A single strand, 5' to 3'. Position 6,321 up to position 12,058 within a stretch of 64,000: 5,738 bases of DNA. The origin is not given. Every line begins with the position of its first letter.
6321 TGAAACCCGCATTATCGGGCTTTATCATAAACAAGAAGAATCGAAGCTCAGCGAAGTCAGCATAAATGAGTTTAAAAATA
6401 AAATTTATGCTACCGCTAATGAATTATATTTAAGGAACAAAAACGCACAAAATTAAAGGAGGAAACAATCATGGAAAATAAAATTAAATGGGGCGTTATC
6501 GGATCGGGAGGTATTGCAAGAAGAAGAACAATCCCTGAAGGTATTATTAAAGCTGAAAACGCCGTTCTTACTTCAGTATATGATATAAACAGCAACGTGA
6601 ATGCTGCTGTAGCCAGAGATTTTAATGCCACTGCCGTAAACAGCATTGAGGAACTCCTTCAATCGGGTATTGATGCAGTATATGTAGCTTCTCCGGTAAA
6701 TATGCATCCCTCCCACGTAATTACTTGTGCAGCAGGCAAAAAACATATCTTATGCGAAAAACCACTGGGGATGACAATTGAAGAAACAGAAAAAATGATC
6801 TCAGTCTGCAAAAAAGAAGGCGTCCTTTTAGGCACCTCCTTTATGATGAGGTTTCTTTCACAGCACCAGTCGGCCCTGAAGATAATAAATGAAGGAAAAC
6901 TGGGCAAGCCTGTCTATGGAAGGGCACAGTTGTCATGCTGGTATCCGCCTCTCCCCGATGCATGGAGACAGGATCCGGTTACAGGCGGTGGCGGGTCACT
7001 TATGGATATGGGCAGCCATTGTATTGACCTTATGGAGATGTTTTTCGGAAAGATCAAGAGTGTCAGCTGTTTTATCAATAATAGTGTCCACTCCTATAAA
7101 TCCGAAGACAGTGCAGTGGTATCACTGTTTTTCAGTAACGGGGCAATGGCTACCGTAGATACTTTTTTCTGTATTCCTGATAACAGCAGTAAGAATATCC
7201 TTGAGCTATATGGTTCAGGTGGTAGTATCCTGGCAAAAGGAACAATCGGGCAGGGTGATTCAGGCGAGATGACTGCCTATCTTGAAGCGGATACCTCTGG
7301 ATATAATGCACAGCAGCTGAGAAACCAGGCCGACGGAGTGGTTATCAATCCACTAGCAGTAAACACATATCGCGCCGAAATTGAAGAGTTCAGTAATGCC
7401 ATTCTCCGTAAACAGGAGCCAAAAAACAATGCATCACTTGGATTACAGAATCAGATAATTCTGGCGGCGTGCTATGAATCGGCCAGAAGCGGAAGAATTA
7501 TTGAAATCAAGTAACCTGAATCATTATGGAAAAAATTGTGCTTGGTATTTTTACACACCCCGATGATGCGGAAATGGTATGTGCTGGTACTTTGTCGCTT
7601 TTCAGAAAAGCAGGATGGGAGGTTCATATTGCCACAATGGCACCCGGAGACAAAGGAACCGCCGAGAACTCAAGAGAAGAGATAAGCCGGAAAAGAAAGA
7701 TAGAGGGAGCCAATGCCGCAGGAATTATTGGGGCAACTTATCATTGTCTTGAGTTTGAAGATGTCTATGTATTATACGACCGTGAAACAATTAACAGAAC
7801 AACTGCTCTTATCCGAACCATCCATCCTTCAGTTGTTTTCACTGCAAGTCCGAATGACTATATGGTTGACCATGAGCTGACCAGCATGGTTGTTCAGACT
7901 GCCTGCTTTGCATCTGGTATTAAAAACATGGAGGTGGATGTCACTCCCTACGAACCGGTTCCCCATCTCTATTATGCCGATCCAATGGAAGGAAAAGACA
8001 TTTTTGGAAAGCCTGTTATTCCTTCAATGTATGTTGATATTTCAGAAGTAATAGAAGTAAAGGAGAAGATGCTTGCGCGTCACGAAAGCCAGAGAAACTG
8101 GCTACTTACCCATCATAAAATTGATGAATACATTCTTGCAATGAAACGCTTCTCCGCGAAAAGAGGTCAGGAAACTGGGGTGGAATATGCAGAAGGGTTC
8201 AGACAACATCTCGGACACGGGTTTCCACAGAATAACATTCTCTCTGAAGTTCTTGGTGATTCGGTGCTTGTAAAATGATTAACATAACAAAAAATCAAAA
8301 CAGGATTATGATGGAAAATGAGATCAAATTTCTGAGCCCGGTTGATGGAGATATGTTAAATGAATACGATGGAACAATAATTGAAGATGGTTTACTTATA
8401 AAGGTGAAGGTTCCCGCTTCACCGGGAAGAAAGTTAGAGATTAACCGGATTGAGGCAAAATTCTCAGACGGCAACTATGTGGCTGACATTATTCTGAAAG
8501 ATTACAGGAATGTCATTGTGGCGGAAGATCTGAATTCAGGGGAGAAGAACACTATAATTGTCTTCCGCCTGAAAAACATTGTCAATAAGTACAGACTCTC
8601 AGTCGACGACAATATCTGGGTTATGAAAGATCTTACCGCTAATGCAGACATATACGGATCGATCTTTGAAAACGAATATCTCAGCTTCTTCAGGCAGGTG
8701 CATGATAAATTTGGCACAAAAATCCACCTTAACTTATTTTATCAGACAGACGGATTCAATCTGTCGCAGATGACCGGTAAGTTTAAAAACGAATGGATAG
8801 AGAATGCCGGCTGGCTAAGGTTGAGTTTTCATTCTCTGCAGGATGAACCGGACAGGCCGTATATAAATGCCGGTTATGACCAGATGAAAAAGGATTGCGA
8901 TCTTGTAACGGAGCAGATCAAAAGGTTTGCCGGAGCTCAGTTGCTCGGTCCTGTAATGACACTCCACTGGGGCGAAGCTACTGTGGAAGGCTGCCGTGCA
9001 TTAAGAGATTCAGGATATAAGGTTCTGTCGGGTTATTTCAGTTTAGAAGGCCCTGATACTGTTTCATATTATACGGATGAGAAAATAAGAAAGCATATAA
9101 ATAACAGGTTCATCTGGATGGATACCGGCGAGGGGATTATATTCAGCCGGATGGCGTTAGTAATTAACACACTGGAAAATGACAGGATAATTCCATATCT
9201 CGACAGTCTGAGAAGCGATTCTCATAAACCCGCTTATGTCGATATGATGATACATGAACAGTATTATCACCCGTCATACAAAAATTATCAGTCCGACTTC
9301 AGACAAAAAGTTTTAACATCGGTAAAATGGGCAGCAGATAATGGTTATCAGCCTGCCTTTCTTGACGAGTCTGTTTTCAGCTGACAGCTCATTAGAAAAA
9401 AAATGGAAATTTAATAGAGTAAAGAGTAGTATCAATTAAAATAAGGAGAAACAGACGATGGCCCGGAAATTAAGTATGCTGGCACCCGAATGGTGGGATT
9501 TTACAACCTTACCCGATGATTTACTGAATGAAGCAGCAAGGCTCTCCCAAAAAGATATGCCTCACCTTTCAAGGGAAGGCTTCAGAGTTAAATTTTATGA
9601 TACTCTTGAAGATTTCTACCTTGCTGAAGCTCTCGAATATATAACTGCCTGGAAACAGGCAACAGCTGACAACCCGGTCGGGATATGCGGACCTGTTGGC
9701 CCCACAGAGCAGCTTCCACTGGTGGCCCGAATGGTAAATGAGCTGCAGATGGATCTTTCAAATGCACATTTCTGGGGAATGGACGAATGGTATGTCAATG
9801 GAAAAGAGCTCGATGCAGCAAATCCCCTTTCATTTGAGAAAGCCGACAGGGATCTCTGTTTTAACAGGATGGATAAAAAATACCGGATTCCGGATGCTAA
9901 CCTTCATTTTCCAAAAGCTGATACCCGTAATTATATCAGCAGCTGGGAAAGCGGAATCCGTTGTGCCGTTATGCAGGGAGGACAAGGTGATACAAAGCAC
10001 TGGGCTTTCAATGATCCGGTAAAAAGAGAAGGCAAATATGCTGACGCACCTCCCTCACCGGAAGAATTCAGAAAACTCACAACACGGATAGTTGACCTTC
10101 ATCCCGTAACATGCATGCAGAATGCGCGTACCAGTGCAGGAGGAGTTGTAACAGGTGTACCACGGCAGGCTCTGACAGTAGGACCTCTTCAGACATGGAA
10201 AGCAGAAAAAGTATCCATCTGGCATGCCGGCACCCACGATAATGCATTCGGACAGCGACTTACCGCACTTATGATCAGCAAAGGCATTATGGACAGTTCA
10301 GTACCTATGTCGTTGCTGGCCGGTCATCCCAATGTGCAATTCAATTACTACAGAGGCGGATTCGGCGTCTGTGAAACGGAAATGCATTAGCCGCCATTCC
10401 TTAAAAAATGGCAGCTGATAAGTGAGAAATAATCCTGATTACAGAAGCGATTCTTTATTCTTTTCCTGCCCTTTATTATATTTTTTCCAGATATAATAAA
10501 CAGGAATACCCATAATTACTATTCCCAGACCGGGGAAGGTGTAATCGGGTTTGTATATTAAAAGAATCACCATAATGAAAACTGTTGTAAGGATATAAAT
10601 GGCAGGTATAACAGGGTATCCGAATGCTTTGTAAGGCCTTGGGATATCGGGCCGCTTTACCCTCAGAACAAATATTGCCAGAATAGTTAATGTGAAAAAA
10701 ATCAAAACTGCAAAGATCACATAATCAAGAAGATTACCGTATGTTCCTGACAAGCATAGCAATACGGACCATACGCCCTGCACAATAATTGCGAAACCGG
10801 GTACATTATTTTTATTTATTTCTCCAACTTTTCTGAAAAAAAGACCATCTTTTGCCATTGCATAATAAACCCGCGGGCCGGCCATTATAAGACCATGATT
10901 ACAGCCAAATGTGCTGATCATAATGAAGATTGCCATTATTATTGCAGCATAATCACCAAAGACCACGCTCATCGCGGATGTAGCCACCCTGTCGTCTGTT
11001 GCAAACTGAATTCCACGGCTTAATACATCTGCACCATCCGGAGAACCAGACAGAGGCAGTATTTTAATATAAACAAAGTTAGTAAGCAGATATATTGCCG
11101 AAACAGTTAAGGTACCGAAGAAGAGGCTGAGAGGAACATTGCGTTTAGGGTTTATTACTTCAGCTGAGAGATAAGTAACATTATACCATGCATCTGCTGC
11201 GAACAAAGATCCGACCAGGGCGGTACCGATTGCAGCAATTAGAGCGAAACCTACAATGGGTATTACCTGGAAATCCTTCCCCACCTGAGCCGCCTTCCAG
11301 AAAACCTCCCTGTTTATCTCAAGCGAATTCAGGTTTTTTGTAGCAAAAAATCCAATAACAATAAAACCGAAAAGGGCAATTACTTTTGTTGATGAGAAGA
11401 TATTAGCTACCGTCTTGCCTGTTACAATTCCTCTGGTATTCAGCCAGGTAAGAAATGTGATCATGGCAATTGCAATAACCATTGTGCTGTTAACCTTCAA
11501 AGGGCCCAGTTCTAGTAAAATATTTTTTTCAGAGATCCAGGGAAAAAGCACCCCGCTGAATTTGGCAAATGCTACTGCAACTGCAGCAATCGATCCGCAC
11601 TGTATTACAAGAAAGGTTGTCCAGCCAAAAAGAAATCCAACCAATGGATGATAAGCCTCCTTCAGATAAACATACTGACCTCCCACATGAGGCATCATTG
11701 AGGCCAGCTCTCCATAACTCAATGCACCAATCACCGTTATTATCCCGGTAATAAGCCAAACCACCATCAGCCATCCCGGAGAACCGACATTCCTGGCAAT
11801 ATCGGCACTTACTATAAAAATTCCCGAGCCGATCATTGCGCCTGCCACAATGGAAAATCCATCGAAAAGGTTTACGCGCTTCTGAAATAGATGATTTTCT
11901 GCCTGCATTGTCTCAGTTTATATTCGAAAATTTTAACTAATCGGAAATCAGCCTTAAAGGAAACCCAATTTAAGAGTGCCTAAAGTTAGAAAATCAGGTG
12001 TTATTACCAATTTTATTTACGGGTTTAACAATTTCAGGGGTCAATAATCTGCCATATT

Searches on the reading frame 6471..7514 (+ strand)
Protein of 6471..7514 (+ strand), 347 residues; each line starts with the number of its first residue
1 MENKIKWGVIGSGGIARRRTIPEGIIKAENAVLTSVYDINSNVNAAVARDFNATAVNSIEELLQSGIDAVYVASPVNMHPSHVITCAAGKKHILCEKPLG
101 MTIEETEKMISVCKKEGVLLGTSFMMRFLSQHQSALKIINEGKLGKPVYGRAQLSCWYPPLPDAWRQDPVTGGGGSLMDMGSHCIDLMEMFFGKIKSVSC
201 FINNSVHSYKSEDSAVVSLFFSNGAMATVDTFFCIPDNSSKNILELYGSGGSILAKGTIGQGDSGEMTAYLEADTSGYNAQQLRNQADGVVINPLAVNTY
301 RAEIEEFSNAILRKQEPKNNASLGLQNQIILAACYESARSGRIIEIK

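Call 63: search_protein_families(library=pfam, proteins=[window:6471-7514:+], max_evalue=0.00001)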
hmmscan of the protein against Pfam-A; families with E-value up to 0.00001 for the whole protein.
window:6471-7514:+ (347 aa): 3 families
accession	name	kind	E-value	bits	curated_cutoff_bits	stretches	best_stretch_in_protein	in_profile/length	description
PF22725.1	GFO_IDH_MocA_C3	-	4.4e-29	101.4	27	1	133-253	2-123/124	GFO/IDH/MocA C-terminal domain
PF02894.22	GFO_IDH_MocA_C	-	6e-25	88.8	22.9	1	138-345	3-217/218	Oxidoreductase family, C-terminal alpha/beta domain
PF01408.29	GFO_IDH_MocA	-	1.9e-23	83.9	24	1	5-121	1-117/120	Oxidoreductase family, NAD-binding Rossmann fold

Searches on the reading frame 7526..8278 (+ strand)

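Call 63: search_protein_families(library=pfam, proteins=[window:7526-8278:+], max_evalue=0.00001)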
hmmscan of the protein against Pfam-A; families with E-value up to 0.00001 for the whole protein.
window:7526-8278:+ (250 aa): 1 family
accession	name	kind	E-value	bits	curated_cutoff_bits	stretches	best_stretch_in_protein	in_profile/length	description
PF02585.22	PIG-L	-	5e-23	82.4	28.2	1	8-126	3-128/129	GlcNAc-PI de-N-acetylase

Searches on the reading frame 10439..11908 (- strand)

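Call 63: search_protein_families(library=pfam, proteins=[window:10439-11908:-], max_evalue=0.00001)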
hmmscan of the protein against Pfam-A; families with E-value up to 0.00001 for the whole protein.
window:10439-11908:- (489 aa): 2 families
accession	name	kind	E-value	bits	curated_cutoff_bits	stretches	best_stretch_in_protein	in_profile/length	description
PF13520.12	AA_permease_2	-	3.1e-56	191.5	27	1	13-453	2-408/427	Amino acid permease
PF00324.27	AA_permease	-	2.1e-33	116.2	24.6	1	20-454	5-425/470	Amino acid permease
